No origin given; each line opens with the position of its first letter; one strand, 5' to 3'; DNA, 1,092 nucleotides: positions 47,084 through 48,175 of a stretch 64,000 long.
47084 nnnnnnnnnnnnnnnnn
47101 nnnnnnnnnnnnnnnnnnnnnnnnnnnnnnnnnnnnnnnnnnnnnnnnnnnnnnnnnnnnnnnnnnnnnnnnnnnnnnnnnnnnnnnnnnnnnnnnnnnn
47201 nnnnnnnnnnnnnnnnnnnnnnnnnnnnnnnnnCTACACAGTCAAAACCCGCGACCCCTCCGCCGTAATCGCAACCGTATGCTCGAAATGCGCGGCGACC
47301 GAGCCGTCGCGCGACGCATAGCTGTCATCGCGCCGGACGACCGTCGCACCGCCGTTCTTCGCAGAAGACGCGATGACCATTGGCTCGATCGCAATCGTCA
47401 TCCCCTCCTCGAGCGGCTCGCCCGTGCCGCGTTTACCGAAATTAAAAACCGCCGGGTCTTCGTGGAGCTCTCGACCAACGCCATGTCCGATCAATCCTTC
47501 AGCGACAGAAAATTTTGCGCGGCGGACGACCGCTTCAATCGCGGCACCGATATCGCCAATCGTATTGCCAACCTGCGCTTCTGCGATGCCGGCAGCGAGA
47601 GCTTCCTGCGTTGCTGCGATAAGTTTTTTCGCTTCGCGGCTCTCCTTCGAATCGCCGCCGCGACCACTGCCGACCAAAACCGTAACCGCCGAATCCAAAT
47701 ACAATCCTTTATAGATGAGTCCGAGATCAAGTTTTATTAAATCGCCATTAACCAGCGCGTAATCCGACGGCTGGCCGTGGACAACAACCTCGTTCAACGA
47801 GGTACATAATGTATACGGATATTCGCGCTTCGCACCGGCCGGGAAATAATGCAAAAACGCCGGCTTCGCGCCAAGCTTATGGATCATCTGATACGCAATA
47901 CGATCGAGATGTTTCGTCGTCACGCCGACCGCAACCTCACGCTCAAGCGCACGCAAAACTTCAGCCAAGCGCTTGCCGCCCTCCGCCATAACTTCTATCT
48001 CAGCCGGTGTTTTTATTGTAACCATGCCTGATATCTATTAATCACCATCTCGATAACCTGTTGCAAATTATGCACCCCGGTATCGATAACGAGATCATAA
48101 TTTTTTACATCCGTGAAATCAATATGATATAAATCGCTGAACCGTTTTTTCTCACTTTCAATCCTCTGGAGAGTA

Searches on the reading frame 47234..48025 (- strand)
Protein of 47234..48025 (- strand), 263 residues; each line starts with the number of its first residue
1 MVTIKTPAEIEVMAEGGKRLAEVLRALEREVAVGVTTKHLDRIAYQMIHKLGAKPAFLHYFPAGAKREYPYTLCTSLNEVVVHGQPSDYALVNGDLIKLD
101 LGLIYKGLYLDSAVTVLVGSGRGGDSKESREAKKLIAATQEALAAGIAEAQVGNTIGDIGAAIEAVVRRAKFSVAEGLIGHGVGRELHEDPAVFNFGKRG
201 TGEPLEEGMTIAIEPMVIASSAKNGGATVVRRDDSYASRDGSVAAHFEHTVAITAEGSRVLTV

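Call 12: find_homologous_proteins(query=window:47234-48025:-, max_evalue=1e-30)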
Query window:47234-48025:- (263 aa): 7863 proteins with E <= 1e-30 among 8000 candidates; the best 120 are listed.
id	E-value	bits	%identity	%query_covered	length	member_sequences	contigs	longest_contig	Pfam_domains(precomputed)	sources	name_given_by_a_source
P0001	5.6e-156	535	100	95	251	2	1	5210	PF00557.30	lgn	-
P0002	6.0e-144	496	88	100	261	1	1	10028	PF00557.30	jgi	jgi:methionyl aminopeptidase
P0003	2.0e-141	488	87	100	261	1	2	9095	PF00557.30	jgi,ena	jgi:methionyl aminopeptidase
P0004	8.8e-139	479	86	100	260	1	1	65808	PF00557.30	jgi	jgi:methionyl aminopeptidase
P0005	3.6e-138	477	84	100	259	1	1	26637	PF00557.30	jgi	jgi:methionyl aminopeptidase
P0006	2.6e-130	451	80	100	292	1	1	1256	PF00557.30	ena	-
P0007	1.5e-121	423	75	100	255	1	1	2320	PF00557.30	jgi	jgi:methionyl aminopeptidase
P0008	7.3e-120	417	77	99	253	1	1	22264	PF00557.30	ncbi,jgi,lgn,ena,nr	ncbi:MAG TPA: type I methionyl aminopeptidase [Candidatus Paceibacterota bacterium]|nr:type I methio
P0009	1.2e-117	410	74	100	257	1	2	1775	PF00557.30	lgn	-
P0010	1.7e-117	409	73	100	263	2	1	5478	PF00557.30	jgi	jgi:methionyl aminopeptidase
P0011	3.6e-117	408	75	100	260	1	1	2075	PF00557.30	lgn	-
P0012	7.0e-116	404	73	100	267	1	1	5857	PF00557.30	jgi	-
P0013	7.4e-116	404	76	95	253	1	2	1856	PF00557.30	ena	-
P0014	7.7e-116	404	74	99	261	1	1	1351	PF00557.30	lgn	-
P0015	1.4e-115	403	73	100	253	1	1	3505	PF00557.30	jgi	jgi:methionyl aminopeptidase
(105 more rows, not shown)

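Call 13: find_encoding_contigs(protein=P0002, flank=4000, max_places=2)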
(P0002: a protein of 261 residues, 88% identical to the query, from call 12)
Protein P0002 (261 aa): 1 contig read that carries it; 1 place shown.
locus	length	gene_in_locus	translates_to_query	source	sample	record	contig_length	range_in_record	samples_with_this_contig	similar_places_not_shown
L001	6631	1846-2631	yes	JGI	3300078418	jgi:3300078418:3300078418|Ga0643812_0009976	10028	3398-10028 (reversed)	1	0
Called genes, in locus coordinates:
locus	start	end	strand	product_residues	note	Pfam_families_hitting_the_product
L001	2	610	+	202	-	PF00344:SecY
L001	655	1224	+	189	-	PF00406:ADK, PF13207:AAA_17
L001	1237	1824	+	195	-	PF00406:ADK, PF13207:AAA_17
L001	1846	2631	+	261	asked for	PF00557:Peptidase_M24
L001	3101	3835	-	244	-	PF01867:Cas_Cas1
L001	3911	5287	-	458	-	-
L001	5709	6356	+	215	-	PF14360:PAP2_C (weak)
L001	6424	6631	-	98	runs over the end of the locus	-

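Call 14: find_encoding_contigs(protein=P0004, flank=4000, max_places=2)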
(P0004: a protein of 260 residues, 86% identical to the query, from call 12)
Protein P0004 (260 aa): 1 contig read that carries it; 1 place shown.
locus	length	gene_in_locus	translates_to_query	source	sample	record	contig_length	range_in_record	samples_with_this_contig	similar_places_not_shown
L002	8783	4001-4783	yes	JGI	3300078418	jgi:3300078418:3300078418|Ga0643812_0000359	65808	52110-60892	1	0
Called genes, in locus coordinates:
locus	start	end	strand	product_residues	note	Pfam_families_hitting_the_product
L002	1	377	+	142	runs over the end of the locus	-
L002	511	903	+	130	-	PF13560:HTH_31, PF12844:HTH_19 (weak), PF01381:HTH_3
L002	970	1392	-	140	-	-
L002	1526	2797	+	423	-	PF00344:SecY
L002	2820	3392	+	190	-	PF00406:ADK, PF13207:AAA_17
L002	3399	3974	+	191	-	PF00406:ADK, PF13207:AAA_17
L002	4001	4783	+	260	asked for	PF00557:Peptidase_M24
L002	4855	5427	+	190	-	-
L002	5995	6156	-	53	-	-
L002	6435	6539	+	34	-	-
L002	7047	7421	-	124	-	-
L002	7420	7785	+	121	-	-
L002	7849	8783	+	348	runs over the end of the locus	PF01828:Peptidase_A4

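Call 15: find_encoding_contigs(protein=P0005, flank=4000, max_places=2)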
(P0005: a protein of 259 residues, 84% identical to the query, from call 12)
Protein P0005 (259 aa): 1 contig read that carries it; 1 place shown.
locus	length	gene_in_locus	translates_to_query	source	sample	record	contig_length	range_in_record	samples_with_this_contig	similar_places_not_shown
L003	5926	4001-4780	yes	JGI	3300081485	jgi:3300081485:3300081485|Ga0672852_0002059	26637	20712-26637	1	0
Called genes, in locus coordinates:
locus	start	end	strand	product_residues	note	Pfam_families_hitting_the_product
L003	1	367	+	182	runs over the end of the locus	PF00333:Ribosomal_S5, PF03719:Ribosomal_S5_C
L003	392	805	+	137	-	-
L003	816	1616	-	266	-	PF01522:Polysacc_deac_1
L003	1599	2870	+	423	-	PF00344:SecY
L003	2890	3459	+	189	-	PF02224:Cytidylate_kin (weak), PF13238:AAA_18 (faint), PF00406:ADK, PF13207:AAA_17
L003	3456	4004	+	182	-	PF00406:ADK, PF13207:AAA_17, PF13238:AAA_18 (faint)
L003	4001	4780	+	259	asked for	PF00557:Peptidase_M24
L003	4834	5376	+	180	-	-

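Call 16: find_encoding_contigs(protein=P0008, flank=4000, max_places=2)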
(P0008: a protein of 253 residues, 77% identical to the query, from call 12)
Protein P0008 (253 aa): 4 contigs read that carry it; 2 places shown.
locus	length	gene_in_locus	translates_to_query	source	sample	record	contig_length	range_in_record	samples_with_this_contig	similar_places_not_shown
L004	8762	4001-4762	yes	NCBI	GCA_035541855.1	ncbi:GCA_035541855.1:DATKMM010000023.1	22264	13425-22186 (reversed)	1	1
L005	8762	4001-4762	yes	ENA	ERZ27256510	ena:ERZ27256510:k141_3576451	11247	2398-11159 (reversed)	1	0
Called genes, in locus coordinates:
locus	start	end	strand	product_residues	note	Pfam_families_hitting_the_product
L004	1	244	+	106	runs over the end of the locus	PF00347:Ribosomal_L6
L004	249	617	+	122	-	PF00861:Ribosomal_L18p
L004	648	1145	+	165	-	PF00333:Ribosomal_S5, PF03719:Ribosomal_S5_C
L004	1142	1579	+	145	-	PF00828:Ribosomal_L27A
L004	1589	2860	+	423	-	PF00344:SecY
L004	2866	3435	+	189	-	PF00406:ADK, PF13207:AAA_17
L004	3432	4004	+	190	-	PF02224:Cytidylate_kin (weak), PF13189:Cytidylate_kin2, PF13238:AAA_18, PF13671:AAA_33 (weak), PF00406:ADK (weak), PF13207:AAA_17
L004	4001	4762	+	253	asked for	PF00557:Peptidase_M24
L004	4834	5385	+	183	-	-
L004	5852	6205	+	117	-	-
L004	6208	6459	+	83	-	-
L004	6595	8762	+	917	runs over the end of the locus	PF17957:Big_7, PF01471:PG_binding_1 (weak)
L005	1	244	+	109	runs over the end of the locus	?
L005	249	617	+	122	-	PF00861:Ribosomal_L18p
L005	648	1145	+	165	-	PF00333:Ribosomal_S5, PF03719:Ribosomal_S5_C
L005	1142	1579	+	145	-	PF00828:Ribosomal_L27A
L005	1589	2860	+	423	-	PF00344:SecY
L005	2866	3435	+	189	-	PF00406:ADK, PF13207:AAA_17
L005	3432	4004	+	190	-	PF02224:Cytidylate_kin (weak), PF13189:Cytidylate_kin2, PF13238:AAA_18, PF13671:AAA_33 (weak), PF00406:ADK (weak), PF13207:AAA_17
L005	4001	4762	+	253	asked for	PF00557:Peptidase_M24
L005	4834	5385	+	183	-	-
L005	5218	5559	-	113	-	-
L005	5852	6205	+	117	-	-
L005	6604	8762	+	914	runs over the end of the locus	PF17957:Big_7, PF01471:PG_binding_1 (weak)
